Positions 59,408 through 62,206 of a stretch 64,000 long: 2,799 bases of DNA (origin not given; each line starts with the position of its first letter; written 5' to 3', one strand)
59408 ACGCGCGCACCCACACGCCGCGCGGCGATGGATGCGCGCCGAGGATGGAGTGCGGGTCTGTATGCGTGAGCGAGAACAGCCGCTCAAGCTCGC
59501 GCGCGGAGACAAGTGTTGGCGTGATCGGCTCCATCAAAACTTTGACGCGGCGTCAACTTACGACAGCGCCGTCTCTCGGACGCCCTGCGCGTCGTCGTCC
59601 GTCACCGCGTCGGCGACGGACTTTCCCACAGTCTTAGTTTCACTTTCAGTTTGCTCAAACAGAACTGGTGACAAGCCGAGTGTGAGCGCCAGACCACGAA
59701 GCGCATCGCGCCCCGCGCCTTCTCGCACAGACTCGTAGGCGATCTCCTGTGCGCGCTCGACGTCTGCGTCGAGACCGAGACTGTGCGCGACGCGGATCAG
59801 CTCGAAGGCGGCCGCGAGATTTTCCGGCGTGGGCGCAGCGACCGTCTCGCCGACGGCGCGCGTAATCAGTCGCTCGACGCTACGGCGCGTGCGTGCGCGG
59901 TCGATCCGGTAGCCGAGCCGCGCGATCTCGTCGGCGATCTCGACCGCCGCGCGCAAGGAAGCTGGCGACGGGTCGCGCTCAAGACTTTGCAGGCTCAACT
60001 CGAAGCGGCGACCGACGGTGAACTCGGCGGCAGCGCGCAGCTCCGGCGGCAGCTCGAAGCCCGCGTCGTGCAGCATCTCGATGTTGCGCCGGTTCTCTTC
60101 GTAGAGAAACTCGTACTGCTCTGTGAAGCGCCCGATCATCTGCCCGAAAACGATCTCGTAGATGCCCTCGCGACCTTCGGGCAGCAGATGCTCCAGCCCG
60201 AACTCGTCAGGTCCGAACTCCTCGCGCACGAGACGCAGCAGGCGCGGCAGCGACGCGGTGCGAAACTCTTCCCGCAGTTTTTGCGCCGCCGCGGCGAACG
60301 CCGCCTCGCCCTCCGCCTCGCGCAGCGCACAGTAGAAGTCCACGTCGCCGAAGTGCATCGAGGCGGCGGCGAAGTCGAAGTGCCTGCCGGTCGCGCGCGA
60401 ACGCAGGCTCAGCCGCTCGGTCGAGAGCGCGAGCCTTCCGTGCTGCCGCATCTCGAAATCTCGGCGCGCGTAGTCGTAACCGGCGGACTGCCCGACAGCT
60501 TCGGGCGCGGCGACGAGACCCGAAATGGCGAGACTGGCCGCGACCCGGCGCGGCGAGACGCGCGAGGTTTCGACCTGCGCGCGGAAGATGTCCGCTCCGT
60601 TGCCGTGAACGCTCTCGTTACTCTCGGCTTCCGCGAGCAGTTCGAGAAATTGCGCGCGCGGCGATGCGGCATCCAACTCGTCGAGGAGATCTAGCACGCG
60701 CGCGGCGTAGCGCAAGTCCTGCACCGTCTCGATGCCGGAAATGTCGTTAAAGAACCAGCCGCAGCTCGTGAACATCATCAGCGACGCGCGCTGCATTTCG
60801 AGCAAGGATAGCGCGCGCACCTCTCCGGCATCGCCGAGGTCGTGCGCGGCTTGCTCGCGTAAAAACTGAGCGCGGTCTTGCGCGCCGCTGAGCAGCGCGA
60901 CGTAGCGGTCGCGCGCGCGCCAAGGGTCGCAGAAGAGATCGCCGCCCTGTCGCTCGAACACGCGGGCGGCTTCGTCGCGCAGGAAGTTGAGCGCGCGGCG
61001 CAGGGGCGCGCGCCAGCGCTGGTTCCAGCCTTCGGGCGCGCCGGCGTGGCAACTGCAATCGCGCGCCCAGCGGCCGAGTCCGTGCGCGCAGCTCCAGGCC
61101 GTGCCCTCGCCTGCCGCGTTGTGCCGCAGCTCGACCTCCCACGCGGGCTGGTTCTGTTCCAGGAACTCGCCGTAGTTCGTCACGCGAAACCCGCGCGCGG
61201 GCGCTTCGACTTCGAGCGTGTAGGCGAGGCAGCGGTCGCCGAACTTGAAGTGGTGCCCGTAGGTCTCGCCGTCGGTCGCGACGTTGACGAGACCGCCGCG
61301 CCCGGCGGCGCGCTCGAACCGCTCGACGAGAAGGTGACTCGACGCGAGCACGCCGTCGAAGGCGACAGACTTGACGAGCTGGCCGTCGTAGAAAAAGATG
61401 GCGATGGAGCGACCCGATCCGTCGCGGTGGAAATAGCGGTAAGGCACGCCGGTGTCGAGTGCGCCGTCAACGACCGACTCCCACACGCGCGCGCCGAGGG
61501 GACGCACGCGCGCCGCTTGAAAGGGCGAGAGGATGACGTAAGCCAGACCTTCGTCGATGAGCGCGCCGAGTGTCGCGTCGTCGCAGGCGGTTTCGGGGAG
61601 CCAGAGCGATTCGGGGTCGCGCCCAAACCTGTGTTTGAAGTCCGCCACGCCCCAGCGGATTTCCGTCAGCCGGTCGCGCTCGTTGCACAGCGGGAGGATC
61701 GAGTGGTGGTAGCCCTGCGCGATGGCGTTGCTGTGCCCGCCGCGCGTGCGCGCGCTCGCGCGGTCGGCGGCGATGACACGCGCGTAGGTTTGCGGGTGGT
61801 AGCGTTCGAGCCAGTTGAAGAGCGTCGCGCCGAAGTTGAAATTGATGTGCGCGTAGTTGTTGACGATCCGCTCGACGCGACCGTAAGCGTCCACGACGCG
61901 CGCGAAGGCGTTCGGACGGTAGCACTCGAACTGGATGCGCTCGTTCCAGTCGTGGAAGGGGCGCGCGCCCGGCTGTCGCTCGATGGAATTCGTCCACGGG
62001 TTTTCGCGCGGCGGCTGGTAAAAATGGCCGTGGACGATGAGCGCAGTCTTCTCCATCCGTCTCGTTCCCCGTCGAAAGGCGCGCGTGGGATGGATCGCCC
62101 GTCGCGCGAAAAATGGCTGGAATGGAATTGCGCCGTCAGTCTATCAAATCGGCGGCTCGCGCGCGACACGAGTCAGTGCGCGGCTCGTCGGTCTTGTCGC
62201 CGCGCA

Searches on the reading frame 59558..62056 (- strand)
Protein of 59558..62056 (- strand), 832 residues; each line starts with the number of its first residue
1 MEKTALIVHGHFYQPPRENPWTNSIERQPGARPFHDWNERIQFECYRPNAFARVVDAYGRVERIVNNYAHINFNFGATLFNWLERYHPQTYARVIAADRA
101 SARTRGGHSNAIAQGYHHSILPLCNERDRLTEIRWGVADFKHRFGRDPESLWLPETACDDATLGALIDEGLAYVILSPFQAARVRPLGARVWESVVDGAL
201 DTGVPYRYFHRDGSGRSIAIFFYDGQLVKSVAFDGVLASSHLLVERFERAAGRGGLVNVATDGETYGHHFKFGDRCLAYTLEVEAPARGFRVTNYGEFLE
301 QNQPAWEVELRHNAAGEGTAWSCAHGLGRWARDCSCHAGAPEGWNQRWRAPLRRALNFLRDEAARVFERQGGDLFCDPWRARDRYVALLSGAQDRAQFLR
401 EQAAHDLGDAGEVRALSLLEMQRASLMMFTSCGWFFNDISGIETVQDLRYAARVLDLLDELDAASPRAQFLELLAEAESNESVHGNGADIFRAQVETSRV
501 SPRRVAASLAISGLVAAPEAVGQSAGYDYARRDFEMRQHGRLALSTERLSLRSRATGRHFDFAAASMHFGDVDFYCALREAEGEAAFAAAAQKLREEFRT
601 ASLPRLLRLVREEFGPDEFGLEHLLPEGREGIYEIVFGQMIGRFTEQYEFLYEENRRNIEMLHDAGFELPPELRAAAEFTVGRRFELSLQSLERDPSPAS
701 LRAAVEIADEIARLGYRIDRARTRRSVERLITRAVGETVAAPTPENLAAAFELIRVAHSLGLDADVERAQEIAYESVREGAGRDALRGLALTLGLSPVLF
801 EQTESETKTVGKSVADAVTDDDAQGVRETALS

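Call 54: search_protein_families(library=pfam, proteins=[window:59558-62056:-], max_evalue=0.00001)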
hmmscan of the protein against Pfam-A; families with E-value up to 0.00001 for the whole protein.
window:59558-62056:- (832 aa): 2 families
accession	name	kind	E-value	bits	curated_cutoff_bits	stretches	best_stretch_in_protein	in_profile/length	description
PF12055.13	DUF3536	-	1.1e-87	294.4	25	1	344-624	1-283/284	Domain of unknown function (DUF3536)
PF03065.20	Glyco_hydro_57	-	2.2e-15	57.2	21.2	1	107-304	101-284/291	Glycosyl hydrolase family 57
